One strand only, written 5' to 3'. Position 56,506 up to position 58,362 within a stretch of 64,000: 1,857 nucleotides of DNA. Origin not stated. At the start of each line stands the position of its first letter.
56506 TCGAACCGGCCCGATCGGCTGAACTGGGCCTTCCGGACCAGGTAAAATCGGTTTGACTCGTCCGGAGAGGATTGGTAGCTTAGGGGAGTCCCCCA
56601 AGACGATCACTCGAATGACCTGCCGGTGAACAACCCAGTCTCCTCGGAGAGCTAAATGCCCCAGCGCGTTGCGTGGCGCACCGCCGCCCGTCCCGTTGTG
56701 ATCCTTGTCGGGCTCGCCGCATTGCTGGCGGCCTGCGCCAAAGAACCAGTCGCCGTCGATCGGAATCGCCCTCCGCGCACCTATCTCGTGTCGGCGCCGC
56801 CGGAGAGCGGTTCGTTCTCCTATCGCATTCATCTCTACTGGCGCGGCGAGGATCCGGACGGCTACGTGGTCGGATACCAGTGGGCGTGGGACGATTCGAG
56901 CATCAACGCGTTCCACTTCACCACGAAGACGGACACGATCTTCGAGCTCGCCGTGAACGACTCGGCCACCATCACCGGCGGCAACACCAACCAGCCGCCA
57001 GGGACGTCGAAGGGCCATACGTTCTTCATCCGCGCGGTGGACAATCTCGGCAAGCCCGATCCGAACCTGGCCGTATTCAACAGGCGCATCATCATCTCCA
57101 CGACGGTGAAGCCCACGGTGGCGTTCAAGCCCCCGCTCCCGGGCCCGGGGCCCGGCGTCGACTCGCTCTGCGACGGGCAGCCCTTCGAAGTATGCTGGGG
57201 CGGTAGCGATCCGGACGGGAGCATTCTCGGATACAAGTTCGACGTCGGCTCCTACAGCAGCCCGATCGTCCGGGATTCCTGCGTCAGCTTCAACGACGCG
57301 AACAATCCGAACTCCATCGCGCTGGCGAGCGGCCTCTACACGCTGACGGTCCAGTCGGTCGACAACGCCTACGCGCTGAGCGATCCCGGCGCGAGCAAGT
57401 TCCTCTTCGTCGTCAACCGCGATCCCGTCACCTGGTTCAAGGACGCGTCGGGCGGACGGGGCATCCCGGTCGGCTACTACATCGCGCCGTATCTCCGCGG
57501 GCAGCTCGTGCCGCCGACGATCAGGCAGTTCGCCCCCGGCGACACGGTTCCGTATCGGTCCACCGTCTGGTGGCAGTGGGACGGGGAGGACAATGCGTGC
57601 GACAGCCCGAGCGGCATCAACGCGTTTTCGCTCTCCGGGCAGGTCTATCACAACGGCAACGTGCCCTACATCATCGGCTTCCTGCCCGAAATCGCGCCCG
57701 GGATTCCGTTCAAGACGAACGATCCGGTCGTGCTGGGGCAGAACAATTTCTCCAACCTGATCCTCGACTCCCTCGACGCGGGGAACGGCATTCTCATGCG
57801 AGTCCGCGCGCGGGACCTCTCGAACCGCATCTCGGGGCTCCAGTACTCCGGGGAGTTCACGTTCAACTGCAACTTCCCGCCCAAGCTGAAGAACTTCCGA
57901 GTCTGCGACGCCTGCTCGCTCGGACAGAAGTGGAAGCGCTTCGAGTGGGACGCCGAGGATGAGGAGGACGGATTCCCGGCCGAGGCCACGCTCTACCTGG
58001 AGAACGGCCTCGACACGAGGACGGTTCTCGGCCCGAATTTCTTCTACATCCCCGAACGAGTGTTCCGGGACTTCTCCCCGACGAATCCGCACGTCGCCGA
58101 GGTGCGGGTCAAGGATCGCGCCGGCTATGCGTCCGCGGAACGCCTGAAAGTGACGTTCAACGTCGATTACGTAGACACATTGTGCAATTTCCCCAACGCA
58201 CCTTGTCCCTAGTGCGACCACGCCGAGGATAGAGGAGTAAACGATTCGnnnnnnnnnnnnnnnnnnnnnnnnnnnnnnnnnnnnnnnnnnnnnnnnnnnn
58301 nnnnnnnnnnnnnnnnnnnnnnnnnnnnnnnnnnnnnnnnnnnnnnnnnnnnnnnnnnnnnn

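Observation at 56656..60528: Tandem paralogous lipoproteins built from a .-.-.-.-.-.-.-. / Y_Y_Y-like repeat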

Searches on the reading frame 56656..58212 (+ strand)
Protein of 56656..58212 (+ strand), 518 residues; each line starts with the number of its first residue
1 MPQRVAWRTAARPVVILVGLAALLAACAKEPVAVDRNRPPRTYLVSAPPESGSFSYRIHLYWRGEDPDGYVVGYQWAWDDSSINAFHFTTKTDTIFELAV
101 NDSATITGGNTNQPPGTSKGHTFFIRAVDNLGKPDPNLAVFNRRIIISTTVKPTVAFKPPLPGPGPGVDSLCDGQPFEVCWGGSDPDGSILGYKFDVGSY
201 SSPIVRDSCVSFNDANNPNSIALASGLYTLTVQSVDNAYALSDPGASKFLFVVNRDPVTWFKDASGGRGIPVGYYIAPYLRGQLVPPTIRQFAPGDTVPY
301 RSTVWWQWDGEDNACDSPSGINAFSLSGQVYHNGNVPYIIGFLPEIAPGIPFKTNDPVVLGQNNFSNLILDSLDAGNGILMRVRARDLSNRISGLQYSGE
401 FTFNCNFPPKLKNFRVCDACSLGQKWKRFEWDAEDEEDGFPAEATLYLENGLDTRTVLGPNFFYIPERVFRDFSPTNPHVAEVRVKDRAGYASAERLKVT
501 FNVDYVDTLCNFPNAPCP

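Call 3: search_protein_families(library=pfam, proteins=[window:56656-58212:+], max_evalue=1)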
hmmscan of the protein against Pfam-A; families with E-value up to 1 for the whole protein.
window:56656-58212:+ (518 aa): 0 families

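Call 4: search_protein_families(library=ncbifam, proteins=[window:56656-58212:+], max_evalue=1)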
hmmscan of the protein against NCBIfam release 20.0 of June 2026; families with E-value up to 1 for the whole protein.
window:56656-58212:+ (518 aa): 0 families

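Call 12: find_homologous_proteins(query=window:56656-58209:+, max_evalue=0.001)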
Query window:56656-58209:+ (518 aa): 216 proteins with E <= 0.001 among 8000 candidates; the best 120 are listed.
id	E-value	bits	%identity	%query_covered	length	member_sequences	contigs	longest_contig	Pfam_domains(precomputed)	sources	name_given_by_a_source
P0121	0.0e+0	1226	100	100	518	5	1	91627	-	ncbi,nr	ncbi:MAG TPA: hypothetical protein VFS09_04205 [Candidatus Eisenbacteria bacterium]|nr:hypothetical 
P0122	0.0e+0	1078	87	100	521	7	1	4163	-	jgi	-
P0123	1.6e-272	923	78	98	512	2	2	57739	-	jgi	jgi:hypothetical protein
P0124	2.4e-272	923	75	100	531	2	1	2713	-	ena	-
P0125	3.4e-257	873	73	97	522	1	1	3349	-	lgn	-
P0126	7.8e-257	871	73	99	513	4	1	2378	-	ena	-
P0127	8.2e-257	871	74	99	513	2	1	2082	-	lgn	-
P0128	2.0e-254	864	73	98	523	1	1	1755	-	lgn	-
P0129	2.0e-253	860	71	98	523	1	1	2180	-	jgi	jgi:hypothetical protein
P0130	3.0e-253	860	74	98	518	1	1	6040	-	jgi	jgi:hypothetical protein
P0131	6.2e-253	859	71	100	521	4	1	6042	-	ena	-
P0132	3.8e-248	843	71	99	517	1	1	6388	-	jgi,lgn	-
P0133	2.6e-245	833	70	99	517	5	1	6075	-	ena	-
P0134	3.9e-245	833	70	98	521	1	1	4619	-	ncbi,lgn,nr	ncbi:MAG TPA: hypothetical protein VFU59_08140 [Candidatus Eisenbacteria bacterium]|nr:hypothetical 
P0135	2.2e-242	824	69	98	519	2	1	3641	-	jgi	jgi:hypothetical protein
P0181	1.1e-138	481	48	96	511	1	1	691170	-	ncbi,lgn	-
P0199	7.0e-136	472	49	93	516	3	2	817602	-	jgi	jgi:hypothetical protein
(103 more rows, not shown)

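Call 13: find_encoding_contigs(protein=P0199, flank=10000, max_places=2)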
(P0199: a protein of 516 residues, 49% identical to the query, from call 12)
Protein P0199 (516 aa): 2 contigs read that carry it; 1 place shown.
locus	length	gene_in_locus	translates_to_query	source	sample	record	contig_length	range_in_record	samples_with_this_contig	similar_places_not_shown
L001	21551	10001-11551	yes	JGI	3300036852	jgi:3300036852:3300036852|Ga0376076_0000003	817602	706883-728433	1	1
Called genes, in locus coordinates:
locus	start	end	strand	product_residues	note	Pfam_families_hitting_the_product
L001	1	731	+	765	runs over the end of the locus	PF07697:7TMR-HDED, PF07698:7TM-7TMR_HD, PF01966:HD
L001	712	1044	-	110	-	-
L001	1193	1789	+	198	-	PF04367:DUF502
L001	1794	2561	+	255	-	PF11967:RecO_N, PF02565:RecO_C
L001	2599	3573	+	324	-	PF02091:tRNA-synt_2e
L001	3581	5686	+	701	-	PF02092:tRNA_synt_2f, PF05746:DALR_1 (weak)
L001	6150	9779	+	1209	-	PF13860:FlgD_ig, PF18962:Por_Secre_tail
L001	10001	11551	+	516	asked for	-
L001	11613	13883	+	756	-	-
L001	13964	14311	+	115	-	-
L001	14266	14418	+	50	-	-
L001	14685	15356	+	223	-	PF00072:Response_reg (weak), PF00196:GerE, PF04545:Sigma70_r4 (weak), PF08281:Sigma70_r4_2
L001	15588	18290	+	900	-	PF13435:Cytochrome_C554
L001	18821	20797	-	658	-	PF07676:PD40 (faint), PF26550:Tricorn_2nd (faint), PF13860:FlgD_ig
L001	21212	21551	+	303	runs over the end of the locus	-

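Call 14: find_encoding_contigs(protein=P0181, flank=10000, max_places=2)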
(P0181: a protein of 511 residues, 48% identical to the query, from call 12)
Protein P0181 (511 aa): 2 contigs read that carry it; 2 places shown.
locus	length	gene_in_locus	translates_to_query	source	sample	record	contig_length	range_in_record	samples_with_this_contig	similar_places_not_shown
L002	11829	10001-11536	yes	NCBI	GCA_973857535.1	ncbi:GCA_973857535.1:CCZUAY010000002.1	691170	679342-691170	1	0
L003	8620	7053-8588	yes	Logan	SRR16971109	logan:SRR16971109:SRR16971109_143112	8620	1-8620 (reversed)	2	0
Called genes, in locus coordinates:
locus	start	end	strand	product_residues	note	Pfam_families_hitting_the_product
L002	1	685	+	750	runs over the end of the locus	PF07697:7TMR-HDED, PF07698:7TM-7TMR_HD, PF01966:HD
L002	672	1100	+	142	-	PF02130:YbeY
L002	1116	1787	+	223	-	PF04367:DUF502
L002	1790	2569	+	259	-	PF11967:RecO_N, PF02565:RecO_C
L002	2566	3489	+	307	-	PF02091:tRNA-synt_2e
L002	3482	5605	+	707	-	PF02092:tRNA_synt_2f, PF05746:DALR_1 (weak)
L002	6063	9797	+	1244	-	PF13860:FlgD_ig (weak), PF18962:Por_Secre_tail (faint)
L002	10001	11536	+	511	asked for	-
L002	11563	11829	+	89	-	?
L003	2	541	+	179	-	?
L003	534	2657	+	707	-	PF02092:tRNA_synt_2f, PF05746:DALR_1 (weak)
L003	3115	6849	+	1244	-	PF13860:FlgD_ig (weak), PF18962:Por_Secre_tail (faint)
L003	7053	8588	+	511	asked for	-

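Call 29: predict_structure(alignment_id=A2)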
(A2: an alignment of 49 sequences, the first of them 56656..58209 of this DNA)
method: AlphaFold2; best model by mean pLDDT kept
length: 518 residues; sequences in the alignment: 49
mean_pLDDT: 79.4   pTM: 0.58
mean pLDDT of the five models: 79.4, 75.3, 74.7, 74.2, 72.8
residues with pLDDT >= 90: 184; 70-90: 196; 50-70: 100; < 50: 38
segments of 3 or more residues with pLDDT < 50: 1-4, 28-35, 103-114, 142-144, 164-169
pLDDT, mean of each block of 10 residues (from residue 1): 45 58 50 56 70 60 77 76 67 67 47 52 78 70 53 81 49 77 81 87 86 84 78 78 77 79 94 95 92 96 96 79 92 90 92 94 91 94 91 85 96 92 88 92 94 92 91 90 95 95 79 58
secondary structure, 60 per line:
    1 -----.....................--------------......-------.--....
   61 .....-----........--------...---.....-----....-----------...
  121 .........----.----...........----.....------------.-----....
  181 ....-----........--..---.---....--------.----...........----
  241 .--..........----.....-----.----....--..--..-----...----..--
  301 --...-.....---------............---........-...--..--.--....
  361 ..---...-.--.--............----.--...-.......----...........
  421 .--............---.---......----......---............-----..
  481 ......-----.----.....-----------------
elements in order: H6-26 E41-46 E57-65 E71-78 E87-89 E93-97 H103-106 E118-129 E139-149 E154-158 E177-184 E190-197 E209-212 E226-236 H244-247 E248-253 E258-262 E273-276 E290-292 E303-305 E307-311 E321-332 E336-343 E345-347 H357-362 E376-387 E399-405 E410-421 E424-435 E443-448 E453-458 E462-466 H467-473 E479-486 E497-501
